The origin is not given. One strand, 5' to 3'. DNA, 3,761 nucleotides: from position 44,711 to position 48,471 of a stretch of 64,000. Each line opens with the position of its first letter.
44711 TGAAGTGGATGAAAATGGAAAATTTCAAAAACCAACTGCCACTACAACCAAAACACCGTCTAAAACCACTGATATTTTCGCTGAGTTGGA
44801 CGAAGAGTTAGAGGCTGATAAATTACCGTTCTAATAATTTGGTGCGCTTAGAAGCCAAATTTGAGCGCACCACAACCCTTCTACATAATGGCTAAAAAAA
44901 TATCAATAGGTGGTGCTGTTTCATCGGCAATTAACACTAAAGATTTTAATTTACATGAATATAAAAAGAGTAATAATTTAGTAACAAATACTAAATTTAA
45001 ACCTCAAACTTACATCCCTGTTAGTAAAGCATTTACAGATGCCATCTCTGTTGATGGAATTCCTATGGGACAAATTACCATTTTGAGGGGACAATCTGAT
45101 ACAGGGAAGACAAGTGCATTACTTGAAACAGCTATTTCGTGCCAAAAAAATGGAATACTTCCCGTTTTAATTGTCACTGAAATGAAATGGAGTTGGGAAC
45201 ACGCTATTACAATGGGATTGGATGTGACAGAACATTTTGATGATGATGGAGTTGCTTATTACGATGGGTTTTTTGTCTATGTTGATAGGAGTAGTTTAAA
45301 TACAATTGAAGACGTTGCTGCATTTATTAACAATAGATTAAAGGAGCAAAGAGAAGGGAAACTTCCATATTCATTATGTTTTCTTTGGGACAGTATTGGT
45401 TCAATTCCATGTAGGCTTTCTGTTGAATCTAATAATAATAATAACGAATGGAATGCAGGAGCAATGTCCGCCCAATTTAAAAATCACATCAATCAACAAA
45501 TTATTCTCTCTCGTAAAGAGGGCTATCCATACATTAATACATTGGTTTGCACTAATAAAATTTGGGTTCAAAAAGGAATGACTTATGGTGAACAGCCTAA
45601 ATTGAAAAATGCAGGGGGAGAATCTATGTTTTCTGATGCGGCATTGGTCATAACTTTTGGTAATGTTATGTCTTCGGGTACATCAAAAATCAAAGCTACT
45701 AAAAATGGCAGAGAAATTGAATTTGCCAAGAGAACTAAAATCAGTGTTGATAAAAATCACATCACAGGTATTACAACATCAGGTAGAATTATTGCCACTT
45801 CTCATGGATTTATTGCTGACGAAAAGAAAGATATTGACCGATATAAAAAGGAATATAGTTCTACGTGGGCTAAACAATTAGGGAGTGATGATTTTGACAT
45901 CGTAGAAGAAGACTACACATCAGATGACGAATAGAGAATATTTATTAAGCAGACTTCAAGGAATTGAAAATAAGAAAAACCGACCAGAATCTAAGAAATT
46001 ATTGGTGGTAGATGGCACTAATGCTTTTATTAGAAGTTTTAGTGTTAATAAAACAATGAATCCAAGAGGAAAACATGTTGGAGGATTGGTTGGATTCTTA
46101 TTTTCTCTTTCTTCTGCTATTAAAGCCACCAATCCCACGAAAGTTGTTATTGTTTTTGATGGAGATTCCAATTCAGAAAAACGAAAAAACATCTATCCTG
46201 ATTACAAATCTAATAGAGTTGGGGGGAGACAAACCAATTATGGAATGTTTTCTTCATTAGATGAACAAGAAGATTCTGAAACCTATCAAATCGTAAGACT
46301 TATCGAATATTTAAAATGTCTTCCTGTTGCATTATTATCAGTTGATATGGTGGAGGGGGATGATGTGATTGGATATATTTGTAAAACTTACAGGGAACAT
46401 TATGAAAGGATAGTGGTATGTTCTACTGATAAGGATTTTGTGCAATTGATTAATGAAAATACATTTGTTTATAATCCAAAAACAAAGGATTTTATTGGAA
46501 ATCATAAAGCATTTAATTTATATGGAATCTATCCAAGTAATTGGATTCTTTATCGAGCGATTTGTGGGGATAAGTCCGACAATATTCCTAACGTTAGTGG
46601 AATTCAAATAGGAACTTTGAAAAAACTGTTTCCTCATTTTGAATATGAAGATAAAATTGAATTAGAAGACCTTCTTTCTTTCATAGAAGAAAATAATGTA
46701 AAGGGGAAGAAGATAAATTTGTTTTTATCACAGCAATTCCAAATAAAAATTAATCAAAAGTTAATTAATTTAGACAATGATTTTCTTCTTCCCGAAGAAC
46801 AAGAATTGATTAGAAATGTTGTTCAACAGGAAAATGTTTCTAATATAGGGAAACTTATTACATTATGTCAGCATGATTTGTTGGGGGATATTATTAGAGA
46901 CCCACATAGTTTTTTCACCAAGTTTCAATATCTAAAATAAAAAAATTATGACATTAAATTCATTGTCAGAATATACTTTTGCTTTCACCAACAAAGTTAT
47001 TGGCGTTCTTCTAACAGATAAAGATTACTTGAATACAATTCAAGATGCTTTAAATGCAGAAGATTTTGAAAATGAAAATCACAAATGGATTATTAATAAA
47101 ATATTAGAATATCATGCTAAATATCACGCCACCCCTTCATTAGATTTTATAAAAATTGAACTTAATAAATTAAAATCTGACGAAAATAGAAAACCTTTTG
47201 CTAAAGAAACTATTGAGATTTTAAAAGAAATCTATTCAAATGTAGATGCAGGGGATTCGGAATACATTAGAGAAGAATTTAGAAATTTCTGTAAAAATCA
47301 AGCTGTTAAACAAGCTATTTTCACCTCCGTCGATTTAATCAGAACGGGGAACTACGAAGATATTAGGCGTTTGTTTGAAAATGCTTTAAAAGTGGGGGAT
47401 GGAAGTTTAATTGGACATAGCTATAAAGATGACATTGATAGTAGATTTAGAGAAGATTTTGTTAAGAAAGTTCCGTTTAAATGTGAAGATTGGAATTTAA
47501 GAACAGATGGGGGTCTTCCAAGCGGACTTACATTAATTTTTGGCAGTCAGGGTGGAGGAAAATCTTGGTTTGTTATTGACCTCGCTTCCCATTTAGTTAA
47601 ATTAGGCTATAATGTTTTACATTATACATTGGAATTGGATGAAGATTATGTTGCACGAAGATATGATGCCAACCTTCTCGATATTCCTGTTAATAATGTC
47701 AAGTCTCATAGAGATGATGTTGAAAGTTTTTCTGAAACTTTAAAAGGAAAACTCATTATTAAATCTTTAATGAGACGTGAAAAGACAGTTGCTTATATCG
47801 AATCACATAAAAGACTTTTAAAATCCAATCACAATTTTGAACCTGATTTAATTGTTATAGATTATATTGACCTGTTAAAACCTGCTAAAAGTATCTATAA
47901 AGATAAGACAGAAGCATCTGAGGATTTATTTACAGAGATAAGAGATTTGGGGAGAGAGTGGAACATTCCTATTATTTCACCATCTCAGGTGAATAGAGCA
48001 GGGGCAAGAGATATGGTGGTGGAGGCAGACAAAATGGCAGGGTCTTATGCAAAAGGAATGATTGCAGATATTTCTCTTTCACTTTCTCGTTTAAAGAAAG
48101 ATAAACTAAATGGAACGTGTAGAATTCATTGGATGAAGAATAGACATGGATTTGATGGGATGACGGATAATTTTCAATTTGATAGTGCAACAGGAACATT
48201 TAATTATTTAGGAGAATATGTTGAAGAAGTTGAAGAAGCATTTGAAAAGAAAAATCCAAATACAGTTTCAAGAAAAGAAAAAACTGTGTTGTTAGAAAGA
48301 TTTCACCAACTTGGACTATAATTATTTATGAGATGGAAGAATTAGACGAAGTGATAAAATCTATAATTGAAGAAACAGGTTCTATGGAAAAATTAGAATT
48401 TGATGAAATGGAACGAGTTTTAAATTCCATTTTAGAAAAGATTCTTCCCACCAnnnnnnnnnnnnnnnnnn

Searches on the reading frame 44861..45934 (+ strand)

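Call 34: search_protein_families(library=phrogs, proteins=[window:44861-45934:+], max_evalue=0.00001)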
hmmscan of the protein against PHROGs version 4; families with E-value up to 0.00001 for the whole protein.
window:44861-45934:+ (357 aa): 2 families
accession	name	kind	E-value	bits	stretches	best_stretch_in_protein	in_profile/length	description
phrog_97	-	other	1.7e-11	45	1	27-269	21-254/506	UvsX-like recombinase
phrog_8337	-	DNA, RNA and nucleotide metabolism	5e-09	36.9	1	46-302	44-268/273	DNA repair protein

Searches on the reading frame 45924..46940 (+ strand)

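Call 34: search_protein_families(library=phrogs, proteins=[window:45924-46940:+], max_evalue=0.00001)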
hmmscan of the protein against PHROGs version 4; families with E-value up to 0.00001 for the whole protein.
window:45924-46940:+ (338 aa): 1 family
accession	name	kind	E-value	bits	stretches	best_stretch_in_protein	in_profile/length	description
phrog_107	-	DNA, RNA and nucleotide metabolism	3.8e-40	139.5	1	13-251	108-329/542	exonuclease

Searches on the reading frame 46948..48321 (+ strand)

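Call 34: search_protein_families(library=phrogs, proteins=[window:46948-48321:+], max_evalue=0.00001)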
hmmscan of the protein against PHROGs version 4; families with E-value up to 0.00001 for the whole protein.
window:46948-48321:+ (457 aa): 3 families
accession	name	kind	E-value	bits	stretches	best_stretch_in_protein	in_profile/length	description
phrog_19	-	DNA, RNA and nucleotide metabolism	4.3e-70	238.3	1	13-433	163-593/621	DnaB-like replicative helicase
phrog_239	-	DNA, RNA and nucleotide metabolism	1.4e-24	88.1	1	132-434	297-612/801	DNA primase/helicase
phrog_243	-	DNA, RNA and nucleotide metabolism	7.3e-19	68.8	1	188-418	31-265/273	DnaB-like replicative helicase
